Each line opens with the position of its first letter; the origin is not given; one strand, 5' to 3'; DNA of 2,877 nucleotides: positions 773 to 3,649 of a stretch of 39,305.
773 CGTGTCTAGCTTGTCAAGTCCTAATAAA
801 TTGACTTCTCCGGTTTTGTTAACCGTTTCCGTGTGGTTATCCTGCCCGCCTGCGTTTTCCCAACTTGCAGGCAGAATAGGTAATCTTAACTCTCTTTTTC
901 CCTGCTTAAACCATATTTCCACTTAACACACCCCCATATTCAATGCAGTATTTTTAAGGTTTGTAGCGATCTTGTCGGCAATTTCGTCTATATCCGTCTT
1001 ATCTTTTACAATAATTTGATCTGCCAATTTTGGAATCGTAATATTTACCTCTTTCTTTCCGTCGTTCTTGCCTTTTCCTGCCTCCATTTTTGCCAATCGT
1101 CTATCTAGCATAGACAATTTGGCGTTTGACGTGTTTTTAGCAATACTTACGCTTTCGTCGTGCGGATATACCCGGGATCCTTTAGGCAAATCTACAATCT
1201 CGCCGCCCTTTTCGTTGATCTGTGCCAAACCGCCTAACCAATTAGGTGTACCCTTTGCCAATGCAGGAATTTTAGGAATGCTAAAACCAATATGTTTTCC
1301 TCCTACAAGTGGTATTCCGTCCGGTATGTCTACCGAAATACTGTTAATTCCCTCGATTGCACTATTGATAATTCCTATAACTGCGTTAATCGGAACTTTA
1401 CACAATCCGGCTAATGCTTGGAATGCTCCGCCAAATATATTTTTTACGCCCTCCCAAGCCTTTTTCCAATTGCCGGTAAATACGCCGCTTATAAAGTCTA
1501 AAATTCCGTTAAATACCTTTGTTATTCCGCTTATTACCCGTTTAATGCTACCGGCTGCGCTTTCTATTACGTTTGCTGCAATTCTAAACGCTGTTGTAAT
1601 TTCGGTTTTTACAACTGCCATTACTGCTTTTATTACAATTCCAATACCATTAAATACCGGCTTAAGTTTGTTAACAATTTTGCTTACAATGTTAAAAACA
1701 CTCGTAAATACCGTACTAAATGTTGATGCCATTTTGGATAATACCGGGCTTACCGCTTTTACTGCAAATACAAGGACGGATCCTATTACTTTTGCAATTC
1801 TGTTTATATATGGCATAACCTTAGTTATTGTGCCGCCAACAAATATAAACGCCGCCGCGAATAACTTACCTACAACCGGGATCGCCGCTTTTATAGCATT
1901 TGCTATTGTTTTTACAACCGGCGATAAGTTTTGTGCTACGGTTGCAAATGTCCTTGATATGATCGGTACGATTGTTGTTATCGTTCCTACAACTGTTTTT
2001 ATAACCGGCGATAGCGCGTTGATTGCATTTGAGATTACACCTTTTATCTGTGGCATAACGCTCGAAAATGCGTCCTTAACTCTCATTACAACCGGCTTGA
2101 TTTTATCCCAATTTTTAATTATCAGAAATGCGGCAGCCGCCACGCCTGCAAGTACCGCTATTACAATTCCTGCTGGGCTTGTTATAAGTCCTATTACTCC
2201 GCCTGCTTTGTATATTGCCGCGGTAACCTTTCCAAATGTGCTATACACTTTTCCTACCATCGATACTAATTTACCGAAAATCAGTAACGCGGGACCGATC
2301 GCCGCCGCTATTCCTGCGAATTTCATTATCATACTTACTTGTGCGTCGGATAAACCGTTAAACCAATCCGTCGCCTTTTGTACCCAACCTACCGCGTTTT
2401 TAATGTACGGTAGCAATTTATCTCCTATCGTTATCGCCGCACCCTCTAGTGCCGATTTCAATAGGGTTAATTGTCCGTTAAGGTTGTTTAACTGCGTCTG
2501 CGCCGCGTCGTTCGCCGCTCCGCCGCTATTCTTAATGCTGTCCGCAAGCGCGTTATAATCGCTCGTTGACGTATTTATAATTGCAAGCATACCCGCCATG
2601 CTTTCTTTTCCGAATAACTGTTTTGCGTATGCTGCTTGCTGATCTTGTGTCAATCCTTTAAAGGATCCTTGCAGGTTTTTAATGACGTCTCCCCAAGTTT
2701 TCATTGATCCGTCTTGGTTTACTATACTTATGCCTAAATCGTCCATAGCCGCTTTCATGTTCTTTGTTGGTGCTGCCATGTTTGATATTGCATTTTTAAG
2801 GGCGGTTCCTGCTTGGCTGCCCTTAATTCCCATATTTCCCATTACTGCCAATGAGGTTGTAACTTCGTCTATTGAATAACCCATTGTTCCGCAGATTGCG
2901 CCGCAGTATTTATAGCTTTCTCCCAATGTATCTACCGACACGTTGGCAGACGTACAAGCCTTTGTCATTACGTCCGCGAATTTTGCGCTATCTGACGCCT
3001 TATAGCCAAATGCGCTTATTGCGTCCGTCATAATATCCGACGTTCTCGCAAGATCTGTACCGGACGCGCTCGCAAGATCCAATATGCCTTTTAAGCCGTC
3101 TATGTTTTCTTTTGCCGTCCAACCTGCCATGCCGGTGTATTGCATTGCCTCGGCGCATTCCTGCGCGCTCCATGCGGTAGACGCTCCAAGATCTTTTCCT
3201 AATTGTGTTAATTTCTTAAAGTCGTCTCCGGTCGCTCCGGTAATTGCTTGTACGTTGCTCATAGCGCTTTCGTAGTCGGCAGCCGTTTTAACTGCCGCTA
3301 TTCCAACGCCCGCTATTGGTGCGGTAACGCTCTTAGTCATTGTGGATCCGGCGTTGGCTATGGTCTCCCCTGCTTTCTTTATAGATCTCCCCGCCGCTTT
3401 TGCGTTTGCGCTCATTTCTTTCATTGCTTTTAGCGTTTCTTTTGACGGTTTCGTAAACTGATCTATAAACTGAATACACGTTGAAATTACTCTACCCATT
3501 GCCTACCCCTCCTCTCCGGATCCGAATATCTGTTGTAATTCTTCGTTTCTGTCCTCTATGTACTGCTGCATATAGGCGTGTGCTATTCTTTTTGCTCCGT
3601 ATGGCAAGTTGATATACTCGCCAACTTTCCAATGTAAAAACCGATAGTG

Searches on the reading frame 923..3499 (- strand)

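Call 35: search_protein_families(library=pfam, proteins=[window:923-3499:-], max_evalue=0.001)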
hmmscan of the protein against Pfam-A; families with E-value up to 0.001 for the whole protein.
window:923-3499:- (858 aa): 2 families
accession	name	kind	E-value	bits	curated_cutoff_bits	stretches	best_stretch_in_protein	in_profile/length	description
PF10145.14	PhageMin_Tail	-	3.6e-53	180.9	33.2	1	100-297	3-201/201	Phage-related minor tail protein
PF04513.17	Baculo_PEP_C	-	1.9e-05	25.2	38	0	483-539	30-86/140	Baculovirus polyhedron envelope protein, PEP, C terminus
